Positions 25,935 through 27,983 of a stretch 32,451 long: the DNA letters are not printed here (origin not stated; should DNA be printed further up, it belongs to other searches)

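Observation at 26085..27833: Fusion of a penicillin-binding (class D beta-lactamase/BlaR-sensor-like) domain to a SpoIID/LytB peptidoglycan-remodelling domain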

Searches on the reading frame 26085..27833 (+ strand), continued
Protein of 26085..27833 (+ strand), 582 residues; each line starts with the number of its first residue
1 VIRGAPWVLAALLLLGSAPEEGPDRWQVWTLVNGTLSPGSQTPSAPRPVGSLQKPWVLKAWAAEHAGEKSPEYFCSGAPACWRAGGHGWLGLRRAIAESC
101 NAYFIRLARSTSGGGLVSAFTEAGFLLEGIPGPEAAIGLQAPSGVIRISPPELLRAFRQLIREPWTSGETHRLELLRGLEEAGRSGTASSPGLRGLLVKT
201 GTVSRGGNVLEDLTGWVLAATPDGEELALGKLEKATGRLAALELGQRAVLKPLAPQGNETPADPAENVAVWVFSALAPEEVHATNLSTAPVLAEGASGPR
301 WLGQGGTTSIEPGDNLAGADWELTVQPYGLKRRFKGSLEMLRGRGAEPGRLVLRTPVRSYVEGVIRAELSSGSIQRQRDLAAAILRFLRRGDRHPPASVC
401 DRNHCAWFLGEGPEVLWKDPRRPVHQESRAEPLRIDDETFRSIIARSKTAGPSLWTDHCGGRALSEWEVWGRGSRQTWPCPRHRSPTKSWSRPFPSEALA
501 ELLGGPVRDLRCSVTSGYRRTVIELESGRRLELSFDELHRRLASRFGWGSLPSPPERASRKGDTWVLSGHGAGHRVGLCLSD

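Call 24: search_protein_families(library=pfam, proteins=[P0068, P0096, P0103, P0110, P0112, P0069, P0070, P0072, P0073, P0117], max_evalue=0.01)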
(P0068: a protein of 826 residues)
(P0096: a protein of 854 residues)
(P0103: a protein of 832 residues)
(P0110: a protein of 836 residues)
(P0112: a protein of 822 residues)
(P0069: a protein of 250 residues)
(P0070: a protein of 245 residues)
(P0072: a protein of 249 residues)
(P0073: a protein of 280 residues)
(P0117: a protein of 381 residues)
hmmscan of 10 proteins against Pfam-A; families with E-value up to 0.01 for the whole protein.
P0068 (826 aa): 2 families
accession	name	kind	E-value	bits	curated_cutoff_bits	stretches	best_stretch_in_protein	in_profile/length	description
PF08486.15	SpoIID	-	1.4e-20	74.1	23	1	391-474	4-95/97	Stage II sporulation protein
PF00905.27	Transpeptidase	-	1.6e-10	41.1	22.1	1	39-206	1-191/299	Penicillin binding protein transpeptidase domain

P0096 (854 aa): 2 families
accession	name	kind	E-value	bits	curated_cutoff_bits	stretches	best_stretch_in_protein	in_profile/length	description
PF08486.15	SpoIID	-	8.2e-22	78.1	23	1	408-491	3-95/97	Stage II sporulation protein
PF00905.27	Transpeptidase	-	5.4e-08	32.8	22.1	1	63-296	1-297/299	Penicillin binding protein transpeptidase domain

P0103 (832 aa): 2 families
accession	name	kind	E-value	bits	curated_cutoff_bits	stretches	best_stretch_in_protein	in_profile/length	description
PF00905.27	Transpeptidase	-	2.7e-28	99.5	22.1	1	2-267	5-296/299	Penicillin binding protein transpeptidase domain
PF08486.15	SpoIID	-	3.7e-16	60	23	1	376-460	4-96/97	Stage II sporulation protein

P0110 (836 aa): 2 families
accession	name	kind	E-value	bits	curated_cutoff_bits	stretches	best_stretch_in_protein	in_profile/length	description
PF00905.27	Transpeptidase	-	5.7e-27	95.1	22.1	1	49-280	35-282/299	Penicillin binding protein transpeptidase domain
PF08486.15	SpoIID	-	9.6e-12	45.8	23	1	382-454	2-74/97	Stage II sporulation protein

P0112 (822 aa): 2 families
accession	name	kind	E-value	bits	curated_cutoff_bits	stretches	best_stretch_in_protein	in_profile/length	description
PF08486.15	SpoIID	-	5.5e-16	59.4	23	1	351-431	7-95/97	Stage II sporulation protein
PF00905.27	Transpeptidase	-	1.3e-15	57.9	22.1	2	83-182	11-127/299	Penicillin binding protein transpeptidase domain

P0069 (250 aa): 1 family
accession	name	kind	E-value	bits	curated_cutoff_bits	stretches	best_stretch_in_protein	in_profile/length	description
PF00905.27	Transpeptidase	-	1.2e-08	35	22.1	1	91-165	88-175/299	Penicillin binding protein transpeptidase domain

P0070 (245 aa): 1 family
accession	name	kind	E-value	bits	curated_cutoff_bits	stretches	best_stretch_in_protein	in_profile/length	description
PF00905.27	Transpeptidase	-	3.2e-05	23.7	22.1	0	49-133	41-137/299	Penicillin binding protein transpeptidase domain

P0072 (249 aa): 1 family
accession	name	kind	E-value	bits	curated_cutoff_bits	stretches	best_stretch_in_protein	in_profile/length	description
PF00905.27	Transpeptidase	-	9.8e-08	32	22.1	1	37-117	36-127/299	Penicillin binding protein transpeptidase domain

P0073 (280 aa): 1 family
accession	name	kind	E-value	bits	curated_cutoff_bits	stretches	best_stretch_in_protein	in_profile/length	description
PF00905.27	Transpeptidase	-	4.5e-09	36.4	22.1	1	106-251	89-277/299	Penicillin binding protein transpeptidase domain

P0117 (381 aa): 1 family
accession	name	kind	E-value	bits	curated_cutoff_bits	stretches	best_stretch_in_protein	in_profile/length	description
PF08486.15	SpoIID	-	1.2e-14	55.1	23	1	120-217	3-97/97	Stage II sporulation protein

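Call 25: fold_search(model_id=the predicted structure, library=pdb)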
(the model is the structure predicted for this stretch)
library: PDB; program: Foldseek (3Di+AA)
matches with E <= 10: 1367; with E <= 0.001: 600
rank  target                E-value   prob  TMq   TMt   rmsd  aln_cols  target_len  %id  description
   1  7onn                  4.7e-08  1.00  0.28  0.40   7.9       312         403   15  Crystal structure of PBP3 transpeptidase domain from E. coli in complex with AIC499 (released 2021-08-04)
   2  7ono                  7.1e-08  1.00  0.29  0.41   7.6       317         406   15  Crystal structure of PBP3 transpeptidase domain from E. coli (released 2021-08-04)
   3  6i1i                  1.3e-07  1.00  0.30  0.51   6.5       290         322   14  Crystal structure of TP domain from Escherichia coli penicillin-binding protein 3 in complex with penicillin (released 2019-11-20)
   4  8rtz_AAA              1.6e-07  1.00  0.30  0.50   7.1       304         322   12  The structure of E. coli penicillin binding protein 3 (PBP3) in complex with a bicyclic peptide inhibitor (released 2024-04-03)
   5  7onw                  1.8e-07  1.00  0.30  0.35   6.8       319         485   13  Crystal structure of PBP3 from E. coli in complex with AIC499 (released 2021-08-04)
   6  4ztk                  2.0e-07  1.00  0.28  0.59   4.1       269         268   18  Transpeptidase domain of FtsI4 D,D-transpeptidase from Legionella pneumophila. (released 2015-05-27)
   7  4u3t_B                2.0e-07  1.00  0.27  0.47   7.9       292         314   15  Crystal structure of the transpeptidase domain of Neisseria gonorrhoeae penicillin-binding protein 2 derived from the  (released 2014-12-03)
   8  8gpw_A                2.2e-07  1.00  0.31  0.44   6.0       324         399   14  Structure of Penicillin-binding protein 3 (PBP3) from Klebsiella pneumoniae with ligand 18G (released 2022-11-02)
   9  6tud_AAA              2.2e-07  1.00  0.29  0.36   7.1       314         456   14  Crystal structure of Y. pestis penicillin-binding protein 3 (released 2021-01-27)
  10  4u3t_A                2.5e-07  1.00  0.29  0.50   6.7       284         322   16  Crystal structure of the transpeptidase domain of Neisseria gonorrhoeae penicillin-binding protein 2 derived from the  (released 2014-12-03)
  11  6hzj_A                2.7e-07  1.00  0.30  0.51   7.2       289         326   16  Apo structure of TP domain from clinical penicillin-resistant mutant Neisseria gonorrhoea strain 6140 Penicillin-Bindi (released 2019-11-20)
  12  4n1x_A                2.9e-07  1.00  0.30  0.41   8.0       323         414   17  Structure of a putative peptidoglycan glycosyltransferase from Atopobium parvulum in complex with penicillin G (released 2013-10-30)
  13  6hzo_B                3.0e-07  1.00  0.28  0.54   6.4       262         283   16  Apo structure of TP domain from Haemophilus influenzae Penicillin-Binding Protein 3 (released 2019-11-20)
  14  4n1x_B                3.2e-07  1.00  0.29  0.39   8.0       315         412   16  Structure of a putative peptidoglycan glycosyltransferase from Atopobium parvulum in complex with penicillin G (released 2013-10-30)
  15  6hzq                  3.4e-07  1.00  0.30  0.54   6.2       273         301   15  Apo structure of TP domain from Escherichia coli Penicillin-Binding Protein 3 (released 2019-11-20)
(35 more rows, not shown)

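Call 27: find_homologous_proteins(query=P0103, max_evalue=1e-10)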
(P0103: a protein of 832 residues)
Query P0103 (832 aa): 96 proteins with E <= 1e-10 among 8000 candidates.
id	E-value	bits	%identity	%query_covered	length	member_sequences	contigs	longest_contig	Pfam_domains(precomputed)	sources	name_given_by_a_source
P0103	0.0e+0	1868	100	100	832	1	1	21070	PF08486.16,PF00905.28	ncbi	-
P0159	6.5e-134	466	40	77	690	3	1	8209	PF08486.16,PF00905.28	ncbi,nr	ncbi:MAG: SpoIID/LytB domain-containing protein [Acidobacteria bacterium]|nr:SpoIID/LytB domain-cont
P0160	4.4e-133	463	39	76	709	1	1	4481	PF08486.16,PF00905.28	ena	-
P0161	3.4e-130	454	39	77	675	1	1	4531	PF08486.16,PF00905.28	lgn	-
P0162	2.5e-129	451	39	76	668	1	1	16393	PF08486.16,PF00905.28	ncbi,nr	ncbi:MAG: stage sporulation protein [Acidobacteriota bacterium]|nr:stage sporulation protein [Acidob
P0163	8.0e-108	380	35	76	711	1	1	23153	PF08486.16,PF00905.28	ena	-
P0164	1.5e-67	247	33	76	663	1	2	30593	PF08486.16,PF00905.28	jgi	jgi:SpoIID/LytB domain protein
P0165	5.4e-65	238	33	76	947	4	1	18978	PF08486.16,PF00905.28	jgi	-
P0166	3.8e-63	232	33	61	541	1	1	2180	PF08486.16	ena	-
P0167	8.4e-62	228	37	35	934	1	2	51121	PF08486.16,PF00905.28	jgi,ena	jgi:SpoIID/LytB domain protein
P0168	9.5e-62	227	33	63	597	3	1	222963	PF08486.16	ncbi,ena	-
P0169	5.6e-60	222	33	53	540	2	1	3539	PF08486.16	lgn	-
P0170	2.3e-59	220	36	54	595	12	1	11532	PF08486.16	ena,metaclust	metaclust:\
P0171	2.1e-58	216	33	56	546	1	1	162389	PF08486.16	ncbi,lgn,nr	ncbi:MAG TPA: SpoIID/LytB domain-containing protein [Terriglobales bacterium]|nr:SpoIID/LytB domain-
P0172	3.3e-58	216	33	63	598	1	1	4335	PF08486.16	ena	-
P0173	8.7e-58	214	34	54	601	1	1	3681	PF08486.16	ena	-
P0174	9.5e-58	214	32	64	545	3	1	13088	PF08486.16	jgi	jgi:stage II sporulation protein D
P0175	2.3e-57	213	32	59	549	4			PF08486.16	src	-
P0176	2.9e-57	213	36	47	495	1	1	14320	PF08486.16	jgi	jgi:stage II sporulation protein D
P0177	4.0e-57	212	34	56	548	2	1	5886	PF08486.16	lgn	-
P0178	9.1e-57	211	36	45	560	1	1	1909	PF08486.16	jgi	jgi:stage II sporulation protein D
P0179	3.2e-56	209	35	56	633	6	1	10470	PF08486.16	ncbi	-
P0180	3.5e-56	209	32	63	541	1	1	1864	PF08486.16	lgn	-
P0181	6.8e-56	208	35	49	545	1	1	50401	PF08486.16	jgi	jgi:stage II sporulation protein D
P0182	8.4e-56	208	33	56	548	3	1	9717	PF08486.16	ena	-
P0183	1.2e-55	207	34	53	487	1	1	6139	PF08486.16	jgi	jgi:stage II sporulation protein D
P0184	1.4e-55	207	34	44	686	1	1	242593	PF08486.16,PF00905.28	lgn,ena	-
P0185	1.7e-55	207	31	65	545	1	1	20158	PF08486.16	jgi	jgi:stage II sporulation protein D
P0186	2.5e-55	206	34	49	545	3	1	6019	PF08486.16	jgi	jgi:stage II sporulation protein D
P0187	2.8e-55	206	32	54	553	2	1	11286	PF08486.16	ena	-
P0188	9.8e-55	204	31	61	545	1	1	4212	PF08486.16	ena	-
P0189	1.3e-54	204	32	58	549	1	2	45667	PF08486.16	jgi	jgi:stage II sporulation protein D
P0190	2.3e-54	203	34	50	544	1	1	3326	PF08486.16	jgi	jgi:stage II sporulation protein D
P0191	3.8e-54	202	34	51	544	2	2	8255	PF08486.16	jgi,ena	-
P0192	5.1e-54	202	32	56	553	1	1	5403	PF08486.16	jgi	jgi:stage II sporulation protein D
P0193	3.2e-53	199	31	61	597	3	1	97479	PF08486.16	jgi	jgi:stage II sporulation protein D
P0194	4.4e-53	199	36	44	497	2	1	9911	PF08486.16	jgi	-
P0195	1.1e-52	198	31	51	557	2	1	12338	PF08486.16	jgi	jgi:stage II sporulation protein D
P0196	2.1e-52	197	34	44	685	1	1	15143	PF08486.16,PF00905.28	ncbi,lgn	-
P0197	1.8e-51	193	34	44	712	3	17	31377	PF08486.16,PF00905.28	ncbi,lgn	ncbi:MAG: SpoIID/LytB domain-containing protein [bacterium]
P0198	2.5e-51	193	35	51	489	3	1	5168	PF08486.16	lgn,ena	-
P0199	3.2e-51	193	31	54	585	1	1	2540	PF08486.16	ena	-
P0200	4.3e-51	192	30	61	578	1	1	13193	PF08486.16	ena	-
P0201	4.4e-51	192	33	50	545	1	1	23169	PF08486.16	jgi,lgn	jgi:stage II sporulation protein D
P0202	7.4e-51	191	34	48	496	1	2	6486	PF08486.16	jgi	jgi:stage II sporulation protein D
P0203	1.1e-50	191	35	44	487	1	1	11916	PF08486.16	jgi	jgi:stage II sporulation protein D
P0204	1.9e-50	190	33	49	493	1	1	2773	PF08486.16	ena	-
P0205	3.4e-50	189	35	55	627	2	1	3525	PF08486.16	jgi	jgi:SpoIID/LytB domain protein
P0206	4.2e-50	189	34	48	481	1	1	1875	PF08486.16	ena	-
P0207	5.1e-50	189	33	48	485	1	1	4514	PF08486.16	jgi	jgi:stage II sporulation protein D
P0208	6.4e-50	188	32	62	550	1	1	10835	PF08486.16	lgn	-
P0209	8.1e-50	188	36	46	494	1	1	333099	PF08486.16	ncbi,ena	-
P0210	8.8e-50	188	36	46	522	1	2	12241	PF08486.16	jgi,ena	jgi:stage II sporulation protein D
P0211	4.1e-49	186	32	57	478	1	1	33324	PF08486.16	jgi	jgi:stage II sporulation protein D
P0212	5.2e-49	185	35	50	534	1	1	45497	PF08486.16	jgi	jgi:stage II sporulation protein D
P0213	2.6e-47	180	40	31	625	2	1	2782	PF08486.16,PF00905.28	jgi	jgi:SpoIID/LytB domain protein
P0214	1.3e-46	177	31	55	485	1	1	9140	PF08486.16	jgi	jgi:stage II sporulation protein D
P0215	5.2e-46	175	34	50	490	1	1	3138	PF08486.16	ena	-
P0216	9.0e-46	175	32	54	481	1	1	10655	PF08486.16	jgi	jgi:stage II sporulation protein D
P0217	4.5e-44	169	33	46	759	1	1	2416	PF08486.16,PF00905.28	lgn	-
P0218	3.6e-40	156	32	50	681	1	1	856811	PF08486.16,PF00905.28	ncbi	-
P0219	5.7e-40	155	30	61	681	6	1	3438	PF08486.16,PF00905.28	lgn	-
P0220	1.9e-39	154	28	91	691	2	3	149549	PF08486.16,PF00905.28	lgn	-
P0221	2.5e-39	153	32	55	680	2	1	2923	PF08486.16,PF00905.28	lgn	-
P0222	2.5e-38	150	28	67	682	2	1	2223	PF08486.16,PF00905.28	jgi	-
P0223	4.5e-38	149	31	69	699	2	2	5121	PF08486.16,PF00905.28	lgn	-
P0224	1.9e-37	147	32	69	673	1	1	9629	PF08486.16,PF00905.28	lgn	-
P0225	4.6e-37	146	30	68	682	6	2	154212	PF08486.16,PF00905.28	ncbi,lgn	-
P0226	7.1e-37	145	29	71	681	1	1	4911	PF08486.16,PF00905.28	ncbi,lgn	-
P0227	2.2e-36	144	32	57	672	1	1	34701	PF08486.16,PF00905.28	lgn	-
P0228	3.6e-36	143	32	50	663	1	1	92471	PF08486.16,PF00905.28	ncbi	-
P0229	6.9e-36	142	33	47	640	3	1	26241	PF08486.16,PF00905.28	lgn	-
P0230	3.0e-35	140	31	48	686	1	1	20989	PF08486.16,PF00905.28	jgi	jgi:SpoIID/LytB domain protein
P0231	1.4e-34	138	30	67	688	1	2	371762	PF08486.16,PF00905.28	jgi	jgi:stage II sporulation protein D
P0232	1.5e-34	137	28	62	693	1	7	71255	PF08486.16,PF00905.28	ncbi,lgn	-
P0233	1.8e-33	134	32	46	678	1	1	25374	PF08486.16,PF00905.28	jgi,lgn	-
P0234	1.0e-32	131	30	67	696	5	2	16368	PF08486.16,PF00905.28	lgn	-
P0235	1.7e-31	127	28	67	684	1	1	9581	PF08486.16,PF00905.28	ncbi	-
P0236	8.0e-31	125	34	29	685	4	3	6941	PF05036.19,PF08486.16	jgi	jgi:stage II sporulation protein D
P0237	1.0e-30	125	33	29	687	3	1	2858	PF08486.16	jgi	jgi:stage II sporulation protein D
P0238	2.0e-30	124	37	20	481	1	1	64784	PF08486.16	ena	-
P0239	1.5e-29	121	39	23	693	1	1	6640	PF08486.16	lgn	-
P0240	1.2e-26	111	37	19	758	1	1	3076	PF05036.19,PF08486.16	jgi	jgi:stage II sporulation protein D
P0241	1.9e-25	107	35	36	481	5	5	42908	PF08486.16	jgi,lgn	-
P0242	7.0e-25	105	30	35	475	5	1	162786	PF08486.16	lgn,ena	-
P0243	3.0e-22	97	36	18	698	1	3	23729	PF05036.19,PF08486.16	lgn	-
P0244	5.2e-22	96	35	16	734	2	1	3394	PF08486.16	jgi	jgi:stage II sporulation protein D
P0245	1.1e-21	95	31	33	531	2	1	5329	PF08486.16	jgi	-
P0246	1.2e-21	95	35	16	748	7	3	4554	PF05036.19,PF08486.16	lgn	-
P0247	1.6e-21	94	38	16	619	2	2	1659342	PF05036.19,PF08486.16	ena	-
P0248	3.6e-21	93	35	34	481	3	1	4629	PF08486.16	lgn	-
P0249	1.6e-19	88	32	33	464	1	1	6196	PF08486.16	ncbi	-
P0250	2.6e-18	84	34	20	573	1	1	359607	PF08486.16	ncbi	ncbi:SpoIID/LytB domain-containing protein (plasmid) [Citricoccus nitrophenolicus]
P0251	2.8e-18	84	31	19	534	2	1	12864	PF08486.16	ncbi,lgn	-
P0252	1.3e-17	81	30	38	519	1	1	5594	PF00012.27,PF08486.16,PF06723.20,PF14450.13,PF00022.26,PF06277.18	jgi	jgi:MreB/Mrl family cell shape determining protein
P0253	1.1e-11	62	30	22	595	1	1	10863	PF08310.18,PF08486.16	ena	-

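Call 36: find_encoding_contigs(protein=P0218, flank=10000, max_places=1)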
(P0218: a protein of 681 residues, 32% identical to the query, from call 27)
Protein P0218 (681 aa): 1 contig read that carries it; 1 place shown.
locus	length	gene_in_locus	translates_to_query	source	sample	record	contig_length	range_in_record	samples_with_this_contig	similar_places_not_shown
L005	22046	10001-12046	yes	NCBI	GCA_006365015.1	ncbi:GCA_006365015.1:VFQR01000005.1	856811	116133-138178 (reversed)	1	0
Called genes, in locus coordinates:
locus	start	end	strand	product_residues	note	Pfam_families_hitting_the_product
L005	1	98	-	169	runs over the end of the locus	PF07638:Sigma70_ECF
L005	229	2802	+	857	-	PF00069:Pkinase, PF07714:PK_Tyr_Ser-Thr, PF03109:ABC1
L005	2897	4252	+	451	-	PF01569:PAP2, PF22778:VCPO_2nd (weak), PF01569:PAP2 (weak), PF22778:VCPO_2nd (weak)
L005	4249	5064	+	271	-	PF01209:Ubie_methyltran, PF02353:CMAS, PF05175:MTS (weak), PF13489:Methyltransf_23, PF08241:Methyltransf_11, PF08242:Methyltransf_12, PF13649:Methyltransf_25, PF13847:Methyltransf_31, +1 more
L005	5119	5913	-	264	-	-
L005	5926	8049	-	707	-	PF00675:Peptidase_M16, PF05193:Peptidase_M16_C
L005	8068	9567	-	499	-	PF00675:Peptidase_M16, PF05193:Peptidase_M16_C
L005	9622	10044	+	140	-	PF13279:4HBT_2, PF03061:4HBT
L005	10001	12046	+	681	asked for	PF00905:Transpeptidase (weak), PF08486:SpoIID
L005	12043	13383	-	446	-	PF07586:HXXSHH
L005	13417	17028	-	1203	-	PF07635:PSCyt1 (weak), PF13442:Cytochrome_CBB3 (weak), PF07626:PSD3, PF13385:Laminin_G_3, PF07637:PSD5, PF07631:PSD4, PF07627:PSCyt3, PF07624:PSD2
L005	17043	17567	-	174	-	-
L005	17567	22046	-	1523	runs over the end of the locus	PF02369:Big_1 (faint), PF11974:bMG3 (weak), PF01835:MG2, PF17791:MG3 (weak), PF07703:A2M_BRD, PF00207:A2M, PF07678:TED_complement, PF17973:bMG10, +2 more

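Call 60: search_protein_families(library=ncbifam, proteins=[P0069, P0070, P0072, P0073, P0077, P0085, P0103, P0068], max_evalue=0.001)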
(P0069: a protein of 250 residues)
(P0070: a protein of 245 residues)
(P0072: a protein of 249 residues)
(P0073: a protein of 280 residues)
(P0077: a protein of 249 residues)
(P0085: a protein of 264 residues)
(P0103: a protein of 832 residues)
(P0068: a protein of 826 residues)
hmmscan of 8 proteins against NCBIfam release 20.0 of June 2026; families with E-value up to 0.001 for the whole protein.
P0069 (250 aa): 1 family
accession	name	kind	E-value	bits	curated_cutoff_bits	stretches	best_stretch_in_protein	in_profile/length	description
TIGR03423.1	pbp2_mrdA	equivalog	3.8e-10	39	455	1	86-131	345-390/593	penicillin-binding protein 2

P0070 (245 aa): 2 families
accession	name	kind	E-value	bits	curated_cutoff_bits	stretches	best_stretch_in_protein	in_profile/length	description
TIGR03423.1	pbp2_mrdA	equivalog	2.1e-10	39.8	455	1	73-124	339-390/593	penicillin-binding protein 2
TIGR02214.1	spoVD_pbp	equivalog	0.00023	19.6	688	1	79-123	325-369/636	stage V sporulation protein D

P0072 (249 aa): 1 family
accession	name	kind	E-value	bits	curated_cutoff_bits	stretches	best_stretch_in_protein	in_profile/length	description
TIGR03423.1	pbp2_mrdA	equivalog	2.4e-08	33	455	1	42-117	306-389/593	penicillin-binding protein 2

P0073 (280 aa): 3 families
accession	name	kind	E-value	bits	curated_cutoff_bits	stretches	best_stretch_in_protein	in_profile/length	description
TIGR03423.1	pbp2_mrdA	equivalog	1.9e-11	43.2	455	1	99-148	344-393/593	penicillin-binding protein 2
TIGR02214.1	spoVD_pbp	equivalog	1.9e-05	23.2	688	1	99-147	324-372/636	stage V sporulation protein D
TIGR02074.1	PBP_1a_fam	subfamily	0.00035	19.5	508.75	1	108-177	344-411/535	PBP1A family penicillin-binding protein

P0077 (249 aa): 2 families
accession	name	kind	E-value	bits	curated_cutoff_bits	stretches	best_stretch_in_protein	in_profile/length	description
TIGR03423.1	pbp2_mrdA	equivalog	1.2e-09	37.4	455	1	75-128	337-390/593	penicillin-binding protein 2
TIGR02214.1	spoVD_pbp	equivalog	7.8e-06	24.5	688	1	79-128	321-370/636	stage V sporulation protein D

P0085 (264 aa): 1 family
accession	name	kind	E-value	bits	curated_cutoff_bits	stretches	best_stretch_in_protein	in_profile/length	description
TIGR03423.1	pbp2_mrdA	equivalog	1.2e-14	53.8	455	1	58-136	306-390/593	penicillin-binding protein 2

P0103 (832 aa): 6 families
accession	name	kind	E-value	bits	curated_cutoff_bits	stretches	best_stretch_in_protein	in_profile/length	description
TIGR02669.1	SpoIID_LytB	domain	1.9e-51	175.6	83.3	1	379-634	2-269/270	SpoIID/LytB domain-containing protein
TIGR02870.1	spore_II_D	equivalog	1.8e-31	109.5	234.75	1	380-634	69-336/338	stage II sporulation protein D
TIGR03423.1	pbp2_mrdA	equivalog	5.4e-30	104.5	455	1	19-268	300-590/593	penicillin-binding protein 2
TIGR02214.1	spoVD_pbp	equivalog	2.7e-21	75.6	688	1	16-168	277-429/636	stage V sporulation protein D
NF008061.0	PRK10795.1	equivalog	3.2e-09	35.9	962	1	20-168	323-482/634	peptidoglycan DD-transpeptidase MrdA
TIGR02073.1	PBP_1c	equivalog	0.00034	19.3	494.2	1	25-109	313-396/728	penicillin-binding protein 1C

P0068 (826 aa): 3 families
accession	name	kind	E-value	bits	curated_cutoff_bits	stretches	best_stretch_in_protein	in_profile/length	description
TIGR02669.1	SpoIID_LytB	domain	4.4e-43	148.1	83.3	1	395-631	3-269/270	SpoIID/LytB domain-containing protein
TIGR02870.1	spore_II_D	equivalog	1.1e-30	106.9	234.75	1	395-631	69-336/338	stage II sporulation protein D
TIGR03423.1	pbp2_mrdA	equivalog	2.3e-10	39.7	455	1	59-148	300-394/593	penicillin-binding protein 2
